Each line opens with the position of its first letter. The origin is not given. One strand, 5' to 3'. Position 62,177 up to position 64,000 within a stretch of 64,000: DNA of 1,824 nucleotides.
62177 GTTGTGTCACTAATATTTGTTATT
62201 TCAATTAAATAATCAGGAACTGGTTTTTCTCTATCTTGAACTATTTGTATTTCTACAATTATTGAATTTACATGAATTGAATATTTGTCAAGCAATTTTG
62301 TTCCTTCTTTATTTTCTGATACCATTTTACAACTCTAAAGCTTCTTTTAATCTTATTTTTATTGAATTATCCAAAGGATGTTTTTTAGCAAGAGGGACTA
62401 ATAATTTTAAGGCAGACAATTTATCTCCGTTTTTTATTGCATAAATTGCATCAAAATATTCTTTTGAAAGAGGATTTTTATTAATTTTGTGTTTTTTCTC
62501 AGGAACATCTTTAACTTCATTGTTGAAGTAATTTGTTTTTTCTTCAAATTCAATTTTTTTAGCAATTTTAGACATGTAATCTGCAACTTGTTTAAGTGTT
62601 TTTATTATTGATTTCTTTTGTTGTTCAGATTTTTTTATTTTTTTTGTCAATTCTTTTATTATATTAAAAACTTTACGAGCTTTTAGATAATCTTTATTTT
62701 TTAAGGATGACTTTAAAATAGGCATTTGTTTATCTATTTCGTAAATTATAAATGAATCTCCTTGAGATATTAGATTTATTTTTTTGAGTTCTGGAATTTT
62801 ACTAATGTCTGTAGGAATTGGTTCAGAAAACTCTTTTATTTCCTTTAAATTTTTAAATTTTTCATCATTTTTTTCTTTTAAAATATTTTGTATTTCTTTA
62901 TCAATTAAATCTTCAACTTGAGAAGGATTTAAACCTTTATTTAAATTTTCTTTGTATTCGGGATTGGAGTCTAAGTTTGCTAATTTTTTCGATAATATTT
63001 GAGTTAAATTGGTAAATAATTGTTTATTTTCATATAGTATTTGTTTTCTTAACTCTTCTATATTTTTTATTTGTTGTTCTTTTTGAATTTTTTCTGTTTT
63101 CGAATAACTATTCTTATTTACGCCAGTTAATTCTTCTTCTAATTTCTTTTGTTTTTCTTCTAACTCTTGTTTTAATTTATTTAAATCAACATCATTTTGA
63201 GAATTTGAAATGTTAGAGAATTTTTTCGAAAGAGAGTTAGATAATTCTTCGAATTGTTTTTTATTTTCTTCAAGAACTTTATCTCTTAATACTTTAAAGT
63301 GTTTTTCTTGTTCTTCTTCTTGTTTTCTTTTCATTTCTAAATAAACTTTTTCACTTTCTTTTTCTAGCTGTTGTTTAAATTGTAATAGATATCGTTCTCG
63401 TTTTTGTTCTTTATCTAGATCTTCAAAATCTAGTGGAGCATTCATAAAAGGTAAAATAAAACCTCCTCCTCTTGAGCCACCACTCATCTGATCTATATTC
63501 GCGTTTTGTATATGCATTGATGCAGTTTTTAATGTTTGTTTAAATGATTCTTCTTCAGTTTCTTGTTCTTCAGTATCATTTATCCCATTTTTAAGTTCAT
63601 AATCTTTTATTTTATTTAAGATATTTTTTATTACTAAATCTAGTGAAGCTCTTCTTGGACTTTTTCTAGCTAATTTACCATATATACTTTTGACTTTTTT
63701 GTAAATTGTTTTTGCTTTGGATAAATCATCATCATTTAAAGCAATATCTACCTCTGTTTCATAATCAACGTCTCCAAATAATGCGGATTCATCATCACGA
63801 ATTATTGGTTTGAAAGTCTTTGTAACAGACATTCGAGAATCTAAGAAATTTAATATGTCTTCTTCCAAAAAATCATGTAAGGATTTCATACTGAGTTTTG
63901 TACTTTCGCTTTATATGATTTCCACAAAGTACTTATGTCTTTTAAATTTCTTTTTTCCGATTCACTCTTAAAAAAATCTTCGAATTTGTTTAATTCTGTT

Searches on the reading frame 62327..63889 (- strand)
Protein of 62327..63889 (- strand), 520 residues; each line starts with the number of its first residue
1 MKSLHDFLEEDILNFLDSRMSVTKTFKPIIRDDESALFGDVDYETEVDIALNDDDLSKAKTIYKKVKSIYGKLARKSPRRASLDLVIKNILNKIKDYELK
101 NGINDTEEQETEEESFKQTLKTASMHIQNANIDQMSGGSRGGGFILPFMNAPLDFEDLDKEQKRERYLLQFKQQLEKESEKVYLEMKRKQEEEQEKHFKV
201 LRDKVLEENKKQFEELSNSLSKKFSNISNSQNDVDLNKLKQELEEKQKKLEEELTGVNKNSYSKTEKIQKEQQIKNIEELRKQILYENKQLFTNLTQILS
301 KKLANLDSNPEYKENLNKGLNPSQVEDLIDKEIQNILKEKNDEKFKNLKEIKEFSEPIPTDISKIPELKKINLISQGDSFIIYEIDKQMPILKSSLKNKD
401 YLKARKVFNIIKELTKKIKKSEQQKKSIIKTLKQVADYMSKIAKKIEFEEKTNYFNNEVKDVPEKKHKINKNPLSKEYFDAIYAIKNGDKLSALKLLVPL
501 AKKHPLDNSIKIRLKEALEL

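Call 31: find_encoding_contigs(protein=window:62327-63889:-, flank=10000, max_places=2)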
Protein window:62327-63889:- (520 aa): 3 contigs read that carry it; 2 places shown.
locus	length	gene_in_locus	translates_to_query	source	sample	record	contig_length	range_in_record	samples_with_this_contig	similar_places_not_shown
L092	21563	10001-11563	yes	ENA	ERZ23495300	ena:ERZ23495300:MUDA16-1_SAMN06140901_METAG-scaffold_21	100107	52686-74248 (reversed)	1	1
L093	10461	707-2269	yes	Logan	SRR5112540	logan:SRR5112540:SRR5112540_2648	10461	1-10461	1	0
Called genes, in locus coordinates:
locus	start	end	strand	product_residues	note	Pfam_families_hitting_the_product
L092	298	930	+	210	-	PF00227:Proteasome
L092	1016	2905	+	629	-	PF17214:KH_TffA, PF07650:KH_2, PF00753:Lactamase_B, PF16661:Lactamase_B_6, PF23023:Anti-Pycsar_Apyc1, PF12706:Lactamase_B_2, PF10996:Beta-Casp, PF07521:RMMBL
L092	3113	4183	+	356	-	PF04055:Radical_SAM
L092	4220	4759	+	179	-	-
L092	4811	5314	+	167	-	-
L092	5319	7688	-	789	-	PF03104:DNA_pol_B_exo1, PF00136:DNA_pol_B, PF08490:DUF1744 (weak)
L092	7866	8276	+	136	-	-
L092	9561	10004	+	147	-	-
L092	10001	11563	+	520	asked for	-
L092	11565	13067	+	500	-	PF00437:T2SSE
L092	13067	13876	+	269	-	PF00482:T2SSF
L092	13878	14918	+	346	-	PF00482:T2SSF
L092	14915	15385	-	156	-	PF13636:Methyltranf_PUA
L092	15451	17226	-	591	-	PF00009:GTP_EFTU, PF01926:MMR_HSR1 (weak), PF03144:GTP_EFTU_D2 (weak), PF11987:IF-2, PF14578:GTP_EFTU_D4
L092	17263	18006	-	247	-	PF01694:Rhomboid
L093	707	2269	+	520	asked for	-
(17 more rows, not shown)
